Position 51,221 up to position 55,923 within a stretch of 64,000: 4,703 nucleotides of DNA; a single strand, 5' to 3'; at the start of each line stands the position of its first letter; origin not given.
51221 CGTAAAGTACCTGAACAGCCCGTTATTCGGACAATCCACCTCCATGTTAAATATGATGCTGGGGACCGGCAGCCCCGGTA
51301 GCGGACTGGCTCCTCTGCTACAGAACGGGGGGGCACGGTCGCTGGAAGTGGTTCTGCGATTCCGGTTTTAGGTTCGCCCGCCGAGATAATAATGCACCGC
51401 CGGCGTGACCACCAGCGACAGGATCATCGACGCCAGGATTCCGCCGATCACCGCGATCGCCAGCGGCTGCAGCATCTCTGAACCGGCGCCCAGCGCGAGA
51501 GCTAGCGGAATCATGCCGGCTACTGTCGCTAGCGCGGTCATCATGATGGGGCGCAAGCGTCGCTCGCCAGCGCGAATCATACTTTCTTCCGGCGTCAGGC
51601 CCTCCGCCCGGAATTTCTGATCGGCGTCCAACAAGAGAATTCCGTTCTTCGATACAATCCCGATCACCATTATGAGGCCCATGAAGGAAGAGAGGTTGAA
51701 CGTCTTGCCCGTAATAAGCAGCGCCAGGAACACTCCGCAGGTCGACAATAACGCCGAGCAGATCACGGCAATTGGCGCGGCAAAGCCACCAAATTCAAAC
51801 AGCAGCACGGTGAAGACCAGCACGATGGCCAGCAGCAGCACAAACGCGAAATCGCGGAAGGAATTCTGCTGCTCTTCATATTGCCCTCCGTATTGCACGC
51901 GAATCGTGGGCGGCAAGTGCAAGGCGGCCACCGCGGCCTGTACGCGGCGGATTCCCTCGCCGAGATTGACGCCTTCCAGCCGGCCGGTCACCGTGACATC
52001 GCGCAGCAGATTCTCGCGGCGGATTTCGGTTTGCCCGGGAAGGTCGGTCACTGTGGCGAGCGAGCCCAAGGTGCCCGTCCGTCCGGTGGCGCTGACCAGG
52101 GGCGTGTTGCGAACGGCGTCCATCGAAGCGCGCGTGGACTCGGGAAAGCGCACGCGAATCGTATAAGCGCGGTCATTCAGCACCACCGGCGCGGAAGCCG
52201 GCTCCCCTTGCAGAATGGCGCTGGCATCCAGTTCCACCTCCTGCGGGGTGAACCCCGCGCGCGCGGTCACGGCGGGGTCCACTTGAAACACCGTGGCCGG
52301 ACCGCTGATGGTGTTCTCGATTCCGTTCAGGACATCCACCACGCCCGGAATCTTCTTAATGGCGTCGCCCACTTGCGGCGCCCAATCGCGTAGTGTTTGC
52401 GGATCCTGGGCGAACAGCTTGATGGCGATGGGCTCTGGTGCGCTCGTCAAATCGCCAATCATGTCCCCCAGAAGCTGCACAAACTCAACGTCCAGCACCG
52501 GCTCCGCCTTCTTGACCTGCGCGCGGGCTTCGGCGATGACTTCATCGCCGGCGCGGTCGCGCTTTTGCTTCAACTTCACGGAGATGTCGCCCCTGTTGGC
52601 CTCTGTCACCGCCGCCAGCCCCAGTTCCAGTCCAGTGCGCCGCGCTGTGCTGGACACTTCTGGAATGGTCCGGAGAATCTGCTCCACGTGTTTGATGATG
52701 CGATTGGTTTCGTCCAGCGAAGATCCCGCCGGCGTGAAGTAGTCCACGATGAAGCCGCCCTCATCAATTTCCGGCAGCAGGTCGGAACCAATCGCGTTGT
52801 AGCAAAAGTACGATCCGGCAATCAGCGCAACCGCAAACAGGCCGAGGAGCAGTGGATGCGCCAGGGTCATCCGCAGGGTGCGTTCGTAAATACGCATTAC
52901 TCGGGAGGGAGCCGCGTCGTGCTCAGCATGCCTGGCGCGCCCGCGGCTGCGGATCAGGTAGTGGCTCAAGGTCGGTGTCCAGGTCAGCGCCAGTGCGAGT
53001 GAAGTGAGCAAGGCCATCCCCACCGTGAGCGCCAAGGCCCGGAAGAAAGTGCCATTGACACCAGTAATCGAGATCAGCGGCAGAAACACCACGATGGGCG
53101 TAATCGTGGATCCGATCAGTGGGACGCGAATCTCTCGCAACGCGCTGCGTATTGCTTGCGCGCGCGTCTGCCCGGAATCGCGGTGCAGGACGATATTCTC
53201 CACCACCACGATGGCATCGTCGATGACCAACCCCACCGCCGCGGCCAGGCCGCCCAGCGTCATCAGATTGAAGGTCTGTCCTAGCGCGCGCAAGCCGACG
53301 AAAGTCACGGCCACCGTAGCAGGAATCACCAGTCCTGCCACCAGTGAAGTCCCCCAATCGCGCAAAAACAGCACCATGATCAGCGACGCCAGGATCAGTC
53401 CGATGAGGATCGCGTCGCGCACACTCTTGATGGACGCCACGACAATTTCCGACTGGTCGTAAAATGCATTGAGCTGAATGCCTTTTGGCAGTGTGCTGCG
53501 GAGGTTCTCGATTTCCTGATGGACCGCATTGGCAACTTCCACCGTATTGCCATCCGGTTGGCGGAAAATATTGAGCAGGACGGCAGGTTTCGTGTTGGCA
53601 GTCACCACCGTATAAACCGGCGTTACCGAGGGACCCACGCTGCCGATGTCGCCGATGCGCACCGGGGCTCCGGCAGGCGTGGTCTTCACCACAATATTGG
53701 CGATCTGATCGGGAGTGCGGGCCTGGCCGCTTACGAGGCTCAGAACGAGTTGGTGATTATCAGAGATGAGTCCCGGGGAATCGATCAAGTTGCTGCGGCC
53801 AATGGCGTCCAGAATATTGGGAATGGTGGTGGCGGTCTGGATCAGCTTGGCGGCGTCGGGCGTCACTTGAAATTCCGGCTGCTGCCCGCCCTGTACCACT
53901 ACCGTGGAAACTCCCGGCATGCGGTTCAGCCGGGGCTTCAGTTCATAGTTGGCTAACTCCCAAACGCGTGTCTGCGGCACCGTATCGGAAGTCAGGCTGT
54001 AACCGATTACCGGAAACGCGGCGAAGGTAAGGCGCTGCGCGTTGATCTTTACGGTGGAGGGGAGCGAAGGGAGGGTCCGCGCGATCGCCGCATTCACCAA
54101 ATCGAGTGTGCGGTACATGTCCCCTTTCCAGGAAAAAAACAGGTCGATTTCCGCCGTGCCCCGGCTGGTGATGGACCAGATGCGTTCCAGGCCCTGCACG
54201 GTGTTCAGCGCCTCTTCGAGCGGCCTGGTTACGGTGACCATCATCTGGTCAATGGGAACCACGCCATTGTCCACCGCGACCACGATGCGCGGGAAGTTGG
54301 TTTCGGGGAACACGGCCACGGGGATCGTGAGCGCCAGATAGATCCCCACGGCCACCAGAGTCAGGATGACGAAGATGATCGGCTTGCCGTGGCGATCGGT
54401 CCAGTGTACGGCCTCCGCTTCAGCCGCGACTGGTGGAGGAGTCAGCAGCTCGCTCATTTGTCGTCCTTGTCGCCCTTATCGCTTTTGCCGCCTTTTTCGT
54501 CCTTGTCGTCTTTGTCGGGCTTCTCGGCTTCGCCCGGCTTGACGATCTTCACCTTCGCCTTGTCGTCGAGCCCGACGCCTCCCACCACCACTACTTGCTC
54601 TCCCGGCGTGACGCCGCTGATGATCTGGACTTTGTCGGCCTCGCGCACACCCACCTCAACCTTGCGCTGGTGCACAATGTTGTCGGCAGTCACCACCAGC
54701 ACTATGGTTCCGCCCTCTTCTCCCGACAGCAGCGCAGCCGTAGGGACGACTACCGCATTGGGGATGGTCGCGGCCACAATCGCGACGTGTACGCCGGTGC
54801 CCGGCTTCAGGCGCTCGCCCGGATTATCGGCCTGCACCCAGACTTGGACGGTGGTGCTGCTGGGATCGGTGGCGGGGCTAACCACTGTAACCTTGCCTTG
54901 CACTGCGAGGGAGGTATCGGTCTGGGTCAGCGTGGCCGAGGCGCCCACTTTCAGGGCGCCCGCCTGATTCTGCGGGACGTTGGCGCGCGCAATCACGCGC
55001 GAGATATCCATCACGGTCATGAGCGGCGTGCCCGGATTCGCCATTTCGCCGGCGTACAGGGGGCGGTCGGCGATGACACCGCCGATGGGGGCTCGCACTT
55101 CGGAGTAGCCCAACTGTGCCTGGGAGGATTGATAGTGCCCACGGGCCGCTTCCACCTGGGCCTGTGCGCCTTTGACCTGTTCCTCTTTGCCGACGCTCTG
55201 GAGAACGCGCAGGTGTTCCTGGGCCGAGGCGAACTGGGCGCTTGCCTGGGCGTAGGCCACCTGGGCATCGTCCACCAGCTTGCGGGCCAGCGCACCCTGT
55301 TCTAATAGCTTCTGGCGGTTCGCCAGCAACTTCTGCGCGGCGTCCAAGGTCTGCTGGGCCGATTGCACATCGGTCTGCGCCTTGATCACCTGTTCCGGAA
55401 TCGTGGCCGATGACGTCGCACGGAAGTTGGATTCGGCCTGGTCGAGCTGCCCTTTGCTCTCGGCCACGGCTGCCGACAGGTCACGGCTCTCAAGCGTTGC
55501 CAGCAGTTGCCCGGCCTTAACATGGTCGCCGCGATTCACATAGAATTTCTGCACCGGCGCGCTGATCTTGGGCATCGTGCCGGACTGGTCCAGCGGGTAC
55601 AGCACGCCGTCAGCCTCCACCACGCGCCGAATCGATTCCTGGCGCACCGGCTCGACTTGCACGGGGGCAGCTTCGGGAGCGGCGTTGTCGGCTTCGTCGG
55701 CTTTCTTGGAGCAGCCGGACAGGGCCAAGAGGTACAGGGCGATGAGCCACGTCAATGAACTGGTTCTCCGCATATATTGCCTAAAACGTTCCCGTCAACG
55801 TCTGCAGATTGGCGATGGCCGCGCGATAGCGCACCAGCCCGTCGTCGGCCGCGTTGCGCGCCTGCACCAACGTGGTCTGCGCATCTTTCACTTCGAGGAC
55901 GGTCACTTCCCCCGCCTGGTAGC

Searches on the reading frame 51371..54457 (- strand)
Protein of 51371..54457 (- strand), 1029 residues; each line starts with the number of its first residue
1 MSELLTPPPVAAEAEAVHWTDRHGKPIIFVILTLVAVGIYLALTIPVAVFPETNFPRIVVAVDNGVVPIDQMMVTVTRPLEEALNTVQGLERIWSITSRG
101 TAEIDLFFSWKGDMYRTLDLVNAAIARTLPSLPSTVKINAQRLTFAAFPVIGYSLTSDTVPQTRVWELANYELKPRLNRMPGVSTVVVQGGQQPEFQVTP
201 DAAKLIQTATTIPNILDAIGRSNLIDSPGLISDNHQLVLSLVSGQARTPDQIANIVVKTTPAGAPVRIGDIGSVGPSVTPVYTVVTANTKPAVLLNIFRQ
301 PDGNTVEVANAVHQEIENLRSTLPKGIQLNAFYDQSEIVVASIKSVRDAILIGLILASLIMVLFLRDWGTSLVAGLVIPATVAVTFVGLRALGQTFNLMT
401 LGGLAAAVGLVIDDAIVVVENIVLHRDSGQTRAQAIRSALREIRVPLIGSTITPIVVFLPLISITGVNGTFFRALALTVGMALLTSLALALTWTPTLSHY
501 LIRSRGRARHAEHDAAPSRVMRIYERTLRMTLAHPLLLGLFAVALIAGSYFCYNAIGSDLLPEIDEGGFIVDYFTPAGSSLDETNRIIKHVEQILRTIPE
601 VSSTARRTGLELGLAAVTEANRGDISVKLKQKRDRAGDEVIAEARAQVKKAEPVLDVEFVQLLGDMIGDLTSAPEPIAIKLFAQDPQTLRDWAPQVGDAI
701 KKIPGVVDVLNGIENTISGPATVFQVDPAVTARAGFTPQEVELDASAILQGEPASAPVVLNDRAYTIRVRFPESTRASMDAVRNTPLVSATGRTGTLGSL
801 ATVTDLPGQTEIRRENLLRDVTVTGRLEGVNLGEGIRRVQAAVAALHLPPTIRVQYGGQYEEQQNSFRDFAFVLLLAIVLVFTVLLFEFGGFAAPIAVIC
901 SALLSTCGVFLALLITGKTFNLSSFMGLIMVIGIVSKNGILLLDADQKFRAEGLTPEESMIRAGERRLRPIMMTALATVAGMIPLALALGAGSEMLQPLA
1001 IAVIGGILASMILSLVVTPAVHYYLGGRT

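Call 16: search_protein_families(library=pfam, proteins=[window:51371-54457:-], max_evalue=0.001)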
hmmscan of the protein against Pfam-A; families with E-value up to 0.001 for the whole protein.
window:51371-54457:- (1029 aa): 3 families
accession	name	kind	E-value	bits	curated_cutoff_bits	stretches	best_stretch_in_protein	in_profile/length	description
PF00873.25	ACR_tran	-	2.1e-216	721.4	28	1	29-1023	14-1018/1021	AcrB/AcrD/AcrF family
PF03176.21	MMPL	-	8.8e-11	41.8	20.5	1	821-1028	92-305/333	MMPL family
PF02355.23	SecD_SecF_C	-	4.1e-08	33.3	20.5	1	870-1025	33-186/189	Protein export membrane protein SecD/SecF, C-terminal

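Call 51: search_protein_families(library=ncbifam, proteins=[window:51371-54457:-], max_evalue=0.00001)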
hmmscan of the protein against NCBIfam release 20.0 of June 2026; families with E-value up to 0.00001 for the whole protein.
window:51371-54457:- (1029 aa): 16 families
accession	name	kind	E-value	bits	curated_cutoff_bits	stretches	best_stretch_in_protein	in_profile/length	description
NF033617.1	RND_permease_2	subfamily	1.8e-181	605.5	1250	1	26-1025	8-1007/1009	multidrug efflux RND transporter permease subunit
TIGR00914.1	2A0601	subfamily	1.7e-137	459.8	701.45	1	27-1024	16-1034/1051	CusA/CzcA family heavy metal efflux RND transporter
NF000282.2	RND_permease_1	subfamily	4.5e-135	451.9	1250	1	31-1023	13-1025/1029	multidrug efflux RND transporter permease subunit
NF007905.0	PRK10614.1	equivalog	1e-122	410.8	1774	1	30-1025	17-1008/1025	multidrug efflux RND transporter permease subunit MdtC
TIGR00915.1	2A0602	subfamily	3.6e-114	382.7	940.35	1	31-1021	16-1024/1050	efflux RND transporter permease subunit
NF007798.0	PRK10503.1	equivalog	1.8e-112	376.8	1584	1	31-1022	27-1019/1040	MdtB/MuxB family multidrug efflux RND transporter permease subunit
NF007133.0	PRK09579.1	equivalog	2.8e-87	293.4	1763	1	30-1023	17-1000/1017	multidrug efflux RND transporter permease subunit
NF007131.0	PRK09577.1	equivalog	2.8e-75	253.8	1768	2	30-636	14-633/1045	multidrug efflux RND transporter permease subunit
NF007842.1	PRK10555.1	equivalog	1e-67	228.9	1854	2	29-598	13-600/1036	multidrug efflux RND transporter permease AcrD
NF000037.1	RND_perm_OqxB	exception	2.1e-67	227.8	2200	1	28-1022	16-1031/1050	multidrug efflux RND transporter permease subunit OqxB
NF011706.2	PRK15127.1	equivalog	4.6e-63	213.5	2150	2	28-647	14-649/1049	multidrug efflux RND transporter permease subunit AcrB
TIGR00916.1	2A0604s01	subfamily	5.4e-14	52.4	148.6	2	870-1014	92-230/231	SecD/SecF family protein translocase subunit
TIGR00921.1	2A067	subfamily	1.6e-13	49.7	351.9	2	284-538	130-392/733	hydrophobe/amphiphile efflux-3 (HAE3) family transporter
TIGR01129.1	secD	equivalog_domain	1.4e-08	34.3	244.4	0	342-489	246-392/397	protein translocase subunit SecD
NF009580.0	PRK13023.1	equivalog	4.5e-06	25.2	1153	0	349-503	301-449/775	protein translocase subunit SecDF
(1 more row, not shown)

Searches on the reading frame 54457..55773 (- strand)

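Call 16: search_protein_families(library=pfam, proteins=[window:54457-55773:-], max_evalue=0.001)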
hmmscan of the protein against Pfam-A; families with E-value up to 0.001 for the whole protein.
window:54457-55773:- (439 aa): 4 families
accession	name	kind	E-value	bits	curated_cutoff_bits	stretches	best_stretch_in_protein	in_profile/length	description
PF16576.10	HlyD_D23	-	2.2e-25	89.6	30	1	67-326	23-212/214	Barrel-sandwich domain of CusB or HlyD membrane-fusion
PF13437.12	HlyD_3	-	3.8e-19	69.8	22.2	1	226-325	2-106/106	HlyD family secretion protein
PF13533.13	Biotin_lipoyl_2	-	8.2e-05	22.8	29.8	1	68-95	5-32/32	Biotin-lipoyl like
PF00364.28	Biotin_lipoyl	-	0.00025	21.2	22.1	0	67-96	5-38/73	Biotin-requiring enzyme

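Call 51: search_protein_families(library=ncbifam, proteins=[window:54457-55773:-], max_evalue=0.00001)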
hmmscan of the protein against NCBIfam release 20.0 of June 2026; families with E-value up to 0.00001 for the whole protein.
window:54457-55773:- (439 aa): 21 families
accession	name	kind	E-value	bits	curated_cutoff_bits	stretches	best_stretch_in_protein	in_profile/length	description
TIGR01730.1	RND_mfp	subfamily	1.5e-60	204.8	94.9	2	197-410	108-321/322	efflux RND transporter periplasmic adaptor subunit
TIGR00999.1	8a0102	subfamily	8.9e-41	139.8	319.3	1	124-400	17-268/271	CzcB/NccB family metal efflux transporter periplasmic adaptor subunit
NF002939.0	PRK03598.1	equivalog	3.6e-28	98.7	393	1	73-308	54-290/332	secretion protein HlyD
TIGR00998.1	8a0101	subfamily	1.1e-24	87.1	390.8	1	55-303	34-286/334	EmrA/EmrK family multidrug efflux transporter periplasmic adaptor subunit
NF033138.2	RND-peri-MexC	equivalog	2.2e-23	83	625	2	199-409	147-370/375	MexC family multidrug efflux RND transporter periplasmic adaptor subunit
NF008589.1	PRK11556.1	equivalog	1.2e-21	77.1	391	1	196-413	165-390/392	MdtA/MuxA family multidrug efflux RND transporter periplasmic adaptor subunit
NF007132.1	PRK09578.1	equivalog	1.2e-21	77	512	1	201-422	151-387/396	MexX/AxyX family multidrug efflux RND transporter periplasmic adaptor subunit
NF045680.1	DiMtlExpIhpB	equivalog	4e-21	75.3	450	1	218-395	132-307/326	divalent metal ion exporter adaptor subunit IhpB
NF007785.0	PRK10476.1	equivalog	1.6e-18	66.6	376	1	68-299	53-285/347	multidrug transporter subunit MdtN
NF011715.0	PRK15136.1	equivalog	1.6e-17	63.3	563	1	61-295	59-289/390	multidrug efflux MFS transporter periplasmic adaptor subunit EmrA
NF045904.1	RND-peri-MexE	equivalog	5.5e-17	61.7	714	2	200-398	148-356/390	multidrug efflux RND transporter periplasmic adaptor subunit MexE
NF008606.0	PRK11578.1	equivalog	1.6e-16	60.4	342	1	132-397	97-363/371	macrolide transporter subunit MacA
TIGR02971.1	heterocyst_DevB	subfamily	8.8e-15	54.9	129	1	73-300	26-280/327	ABC exporter membrane fusion protein, DevB family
NF007303.0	PRK09783.1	subfamily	1.5e-11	43.4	390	1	224-408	215-398/414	copper/silver efflux system membrane fusion protein CusB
NF000272.2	OqxA_adapt_sub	exception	2.7e-11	43.1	835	0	16-116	22-120/391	multidrug efflux RND transporter periplasmic adaptor subunit OqxA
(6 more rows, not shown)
